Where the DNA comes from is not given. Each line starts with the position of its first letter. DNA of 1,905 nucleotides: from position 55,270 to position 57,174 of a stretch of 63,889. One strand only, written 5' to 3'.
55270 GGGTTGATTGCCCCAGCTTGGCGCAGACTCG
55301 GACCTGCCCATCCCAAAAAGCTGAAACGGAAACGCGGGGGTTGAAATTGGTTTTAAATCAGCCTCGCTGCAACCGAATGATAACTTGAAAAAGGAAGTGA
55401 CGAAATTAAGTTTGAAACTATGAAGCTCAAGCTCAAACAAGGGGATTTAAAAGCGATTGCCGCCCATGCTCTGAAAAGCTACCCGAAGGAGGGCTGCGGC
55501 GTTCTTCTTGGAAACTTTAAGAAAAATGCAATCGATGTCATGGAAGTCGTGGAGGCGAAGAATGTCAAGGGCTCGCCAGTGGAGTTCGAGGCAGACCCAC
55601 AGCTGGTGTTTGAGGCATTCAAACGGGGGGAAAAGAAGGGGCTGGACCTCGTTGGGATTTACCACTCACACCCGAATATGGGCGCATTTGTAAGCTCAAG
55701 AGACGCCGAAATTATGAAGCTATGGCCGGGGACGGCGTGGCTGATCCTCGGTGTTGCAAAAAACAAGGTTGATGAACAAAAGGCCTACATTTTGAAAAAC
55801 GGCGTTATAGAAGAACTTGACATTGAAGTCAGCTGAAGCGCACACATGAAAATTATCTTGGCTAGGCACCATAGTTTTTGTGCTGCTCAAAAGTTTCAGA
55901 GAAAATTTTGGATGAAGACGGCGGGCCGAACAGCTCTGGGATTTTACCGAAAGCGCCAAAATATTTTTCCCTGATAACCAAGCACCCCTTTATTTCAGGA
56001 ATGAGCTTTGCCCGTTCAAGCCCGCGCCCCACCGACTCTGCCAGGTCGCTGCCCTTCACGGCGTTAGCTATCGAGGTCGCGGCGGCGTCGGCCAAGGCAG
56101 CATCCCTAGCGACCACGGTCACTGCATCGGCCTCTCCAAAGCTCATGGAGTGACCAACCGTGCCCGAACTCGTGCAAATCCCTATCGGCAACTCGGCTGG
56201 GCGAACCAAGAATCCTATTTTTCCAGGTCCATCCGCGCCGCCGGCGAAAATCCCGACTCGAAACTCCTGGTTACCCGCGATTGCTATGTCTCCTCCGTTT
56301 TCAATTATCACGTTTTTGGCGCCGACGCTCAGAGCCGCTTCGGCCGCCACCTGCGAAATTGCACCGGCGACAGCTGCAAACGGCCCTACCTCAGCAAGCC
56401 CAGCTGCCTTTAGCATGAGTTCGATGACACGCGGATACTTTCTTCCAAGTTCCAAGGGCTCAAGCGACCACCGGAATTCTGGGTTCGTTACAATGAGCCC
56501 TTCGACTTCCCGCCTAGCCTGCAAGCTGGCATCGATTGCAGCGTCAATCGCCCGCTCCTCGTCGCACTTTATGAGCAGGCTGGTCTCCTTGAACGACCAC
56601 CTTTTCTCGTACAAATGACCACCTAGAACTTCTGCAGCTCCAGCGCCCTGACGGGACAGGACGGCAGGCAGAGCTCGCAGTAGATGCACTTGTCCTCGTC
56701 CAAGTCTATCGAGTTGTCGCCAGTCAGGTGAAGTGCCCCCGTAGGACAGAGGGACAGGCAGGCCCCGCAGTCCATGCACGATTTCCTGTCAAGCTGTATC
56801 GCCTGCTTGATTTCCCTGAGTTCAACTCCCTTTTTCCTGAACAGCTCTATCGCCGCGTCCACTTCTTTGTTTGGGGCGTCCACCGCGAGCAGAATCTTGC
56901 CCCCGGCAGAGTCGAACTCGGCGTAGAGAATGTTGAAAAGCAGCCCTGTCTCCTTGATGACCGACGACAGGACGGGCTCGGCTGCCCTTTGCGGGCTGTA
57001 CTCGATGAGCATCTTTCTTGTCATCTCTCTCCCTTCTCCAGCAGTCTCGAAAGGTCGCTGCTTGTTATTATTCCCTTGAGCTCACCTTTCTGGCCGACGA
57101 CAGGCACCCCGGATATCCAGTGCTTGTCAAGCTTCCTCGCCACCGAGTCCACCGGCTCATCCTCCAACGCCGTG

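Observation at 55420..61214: Overlapping seven-gene operon joining a ubiquitin-like sulfur-carrier/E1/TusA relay to the methanogen-type homocysteine machinery, with a convergent JAMM peptidase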

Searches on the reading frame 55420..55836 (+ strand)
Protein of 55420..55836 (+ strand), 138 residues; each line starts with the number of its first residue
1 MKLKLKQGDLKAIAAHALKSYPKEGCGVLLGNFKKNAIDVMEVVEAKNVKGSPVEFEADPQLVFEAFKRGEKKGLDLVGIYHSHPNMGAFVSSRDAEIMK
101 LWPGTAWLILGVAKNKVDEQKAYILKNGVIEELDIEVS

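Call 3: search_protein_families(library=pfam, proteins=[window:55420-55836:+], max_evalue=0.01)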
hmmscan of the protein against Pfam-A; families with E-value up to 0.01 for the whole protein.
window:55420-55836:+ (138 aa): 2 families
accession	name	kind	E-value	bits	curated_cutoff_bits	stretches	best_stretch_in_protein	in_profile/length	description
PF14464.11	Prok-JAB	-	1.6e-20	73.5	25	1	10-112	5-103/114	Prokaryotic homologs of the JAB domain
PF01398.27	JAB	-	2.2e-09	37.6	22.5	1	11-101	14-110/117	JAB1/Mov34/MPN/PAD-1 ubiquitin protease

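Call 4: search_protein_families(library=ncbifam, proteins=[window:55420-55836:+], max_evalue=0.01)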
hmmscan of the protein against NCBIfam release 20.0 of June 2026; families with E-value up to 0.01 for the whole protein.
window:55420-55836:+ (138 aa): 2 families
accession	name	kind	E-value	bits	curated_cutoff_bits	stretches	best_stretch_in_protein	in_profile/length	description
NF041370.1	desamp_Halo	equivalog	4.6e-18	65.4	130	1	3-118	1-117/133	desampylase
NF058523.1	6A-MBL_cap2_3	equivalog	1.5e-05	23.8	320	1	4-99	546-647/665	anti-phage 6A-MBL system cap2_3 protein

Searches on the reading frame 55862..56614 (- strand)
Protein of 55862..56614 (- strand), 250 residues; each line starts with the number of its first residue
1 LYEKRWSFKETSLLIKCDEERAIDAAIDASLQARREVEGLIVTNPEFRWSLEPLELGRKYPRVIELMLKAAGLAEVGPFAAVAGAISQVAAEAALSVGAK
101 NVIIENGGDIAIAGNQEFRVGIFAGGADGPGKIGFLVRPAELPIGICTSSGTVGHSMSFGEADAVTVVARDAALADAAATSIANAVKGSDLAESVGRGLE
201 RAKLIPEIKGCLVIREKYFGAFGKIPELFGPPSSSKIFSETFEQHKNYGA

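Call 3: search_protein_families(library=pfam, proteins=[window:55862-56614:-], max_evalue=0.01)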
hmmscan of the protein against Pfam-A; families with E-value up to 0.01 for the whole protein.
window:55862-56614:- (250 aa): 1 family
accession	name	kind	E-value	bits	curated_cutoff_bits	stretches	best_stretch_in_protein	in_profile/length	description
PF02424.20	ApbE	-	2.6e-05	24.3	25.6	0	80-122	130-175/266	ApbE family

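Call 4: search_protein_families(library=ncbifam, proteins=[window:55862-56614:-], max_evalue=0.01)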
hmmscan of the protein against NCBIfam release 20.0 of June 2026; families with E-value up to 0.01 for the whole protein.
window:55862-56614:- (250 aa): 4 families
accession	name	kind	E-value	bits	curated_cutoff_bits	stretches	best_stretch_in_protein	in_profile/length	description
NF003321.0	PRK04334.1-1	equivalog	2.9e-70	236.8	262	1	1-229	3-233/248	hypothetical protein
NF003324.0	PRK04334.1-4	equivalog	5.3e-67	226.1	275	1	2-229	2-226/238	hypothetical protein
NF003323.0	PRK04334.1-3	equivalog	9.3e-62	208.6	271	1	8-225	29-244/250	hypothetical protein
NF003322.0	PRK04334.1-2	equivalog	1.4e-25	89.9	290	1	74-187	89-204/295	hypothetical protein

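Call 68: search_solved_structures(query=window:55862-56614:-, max_evalue=0.01)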
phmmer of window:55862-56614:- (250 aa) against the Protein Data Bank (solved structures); distinct sequences matched with E-value up to 0.01: 1.
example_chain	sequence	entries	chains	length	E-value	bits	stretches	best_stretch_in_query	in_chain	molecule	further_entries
2o34_A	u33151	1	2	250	2.8e-31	112.3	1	30-195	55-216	Hypothetical protein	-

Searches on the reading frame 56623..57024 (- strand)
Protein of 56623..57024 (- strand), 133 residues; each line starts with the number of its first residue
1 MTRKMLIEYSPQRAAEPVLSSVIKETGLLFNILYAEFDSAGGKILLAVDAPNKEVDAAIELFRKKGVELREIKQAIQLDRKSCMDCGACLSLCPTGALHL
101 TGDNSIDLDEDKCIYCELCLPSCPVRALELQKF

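Call 3: search_protein_families(library=pfam, proteins=[window:56623-57024:-], max_evalue=0.01)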
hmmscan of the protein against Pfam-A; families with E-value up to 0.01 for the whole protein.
window:56623-57024:- (133 aa): 17 families
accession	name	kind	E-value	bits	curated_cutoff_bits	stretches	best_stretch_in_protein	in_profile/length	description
PF00037.32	Fer4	-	3.5e-14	52.4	21.1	2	108-129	3-24/24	4Fe-4S binding domain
PF12838.12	Fer4_7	-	3.1e-13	50.4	27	2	82-127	1-52/52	4Fe-4S dicluster domain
PF14697.11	Fer4_21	-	9.2e-11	42.2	35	1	78-128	3-57/59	4Fe-4S dicluster domain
PF09383.16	NIL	-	2e-09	37.6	24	1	7-69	5-71/73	NIL domain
PF13484.11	Fer4_16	-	2.3e-08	35.1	30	1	83-107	2-25/66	4Fe-4S double cluster binding domain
PF13187.11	Fer4_9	-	3.2e-08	33.9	27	2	83-127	2-51/52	4Fe-4S dicluster domain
PF13237.11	Fer4_10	-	6.6e-08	32.8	25.5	2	76-124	2-53/53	4Fe-4S dicluster domain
PF12797.12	Fer4_2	-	2.4e-07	30.7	24.5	1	78-95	5-22/22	4Fe-4S binding domain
PF13183.11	Fer4_8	-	2.5e-07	31.6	27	0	111-126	3-18/68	4Fe-4S dicluster domain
PF12837.12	Fer4_6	-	2.7e-07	30.6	25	2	109-128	5-24/24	4Fe-4S binding domain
PF25160.1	LdpA_Fe-S-bd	-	2.1e-05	24.7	27.6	0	78-99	23-44/49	LdpA Fe-S cluster-binding domain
PF12798.12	Fer4_3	-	2.4e-05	25.3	27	0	83-97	1-15/15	4Fe-4S binding domain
PF13534.11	Fer4_17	-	5.5e-05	24.1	22.2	0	81-96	44-59/61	4Fe-4S dicluster domain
PF12800.12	Fer4_4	-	0.00016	22.2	24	0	82-96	3-17/17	4Fe-4S binding domain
PF13459.11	Fer4_15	-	0.00081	20.5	22.4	0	76-95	1-20/66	4Fe-4S single cluster domain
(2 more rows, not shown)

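Call 4: search_protein_families(library=ncbifam, proteins=[window:56623-57024:-], max_evalue=0.01)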
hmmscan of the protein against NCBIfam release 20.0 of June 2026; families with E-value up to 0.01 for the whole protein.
window:56623-57024:- (133 aa): 108 families (the best 25 are shown)
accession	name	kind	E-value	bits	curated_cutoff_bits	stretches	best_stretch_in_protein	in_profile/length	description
NF058577.1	FdxA_fam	equivalog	6.7e-14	51.8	65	2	81-127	7-52/52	4Fe-4S ferredoxin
NF043039.1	HgcAB_like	equivalog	4e-11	43.1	285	1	23-128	256-349/350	HgcAB-like fusion protein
NF042909.1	FMH_DH_FwdF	exception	1.2e-10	41.1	375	1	69-129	126-196/336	tungsten-dependent formylmethanofuran dehydrogenase subunit FwdF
NF040864.1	HgcB_ferredoxin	equivalog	1.5e-10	40.8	99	1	75-131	8-64/93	mercury methylation ferredoxin HgcB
NF010367.0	PRK13795.1-2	equivalog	3.1e-10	39.1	456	1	62-126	516-582/584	hypothetical protein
NF038196.1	ferrodoxin_EFR1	subfamily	5e-10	39.8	75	1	67-132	171-233/242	EFR1 family ferrodoxin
TIGR01971.1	NuoI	subfamily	5.3e-10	38.9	113.05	2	58-102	58-102/121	NADH-quinone oxidoreductase, chain I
NF040684.1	PorD_Arch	equivalog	9e-10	38.5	120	1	77-131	28-82/85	pyruvate synthase subunit PorD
TIGR01944.1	rnfB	subfamily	1.7e-09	37.5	68.7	1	71-132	103-164/190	RnfABCDGE type electron transport complex subunit B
NF045874.1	Vhu_polyferre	exception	1.8e-09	36.8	600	1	69-128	117-174/381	F420-non-reducing hydrogenase associated-polyferredoxin VhuB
NF006221.0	PRK08348.1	subfamily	4.4e-09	36.1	124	1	71-130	34-94/136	NADH-plastoquinone oxidoreductase subunit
TIGR02179.1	PorD_KorD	subfamily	5.5e-09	36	60.05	1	78-131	22-75/78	2-oxoacid:acceptor oxidoreductase, delta subunit, pyruvate/2-ketoisovalerate family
NF043069.1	T4HPD_activ_SAM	equivalog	1.3e-08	34.6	425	1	68-129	38-98/299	trans-4-hydroxy-L-proline dehydratase activase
TIGR03149.1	cyt_nit_nrfC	equivalog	1.5e-08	34.3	377.6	1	76-126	87-140/225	cytochrome c nitrite reductase Fe-S protein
NF038355.1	FDH3_beta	equivalog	1.7e-08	34.7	240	1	53-127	24-100/180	formate dehydrogenase FDH3 subunit beta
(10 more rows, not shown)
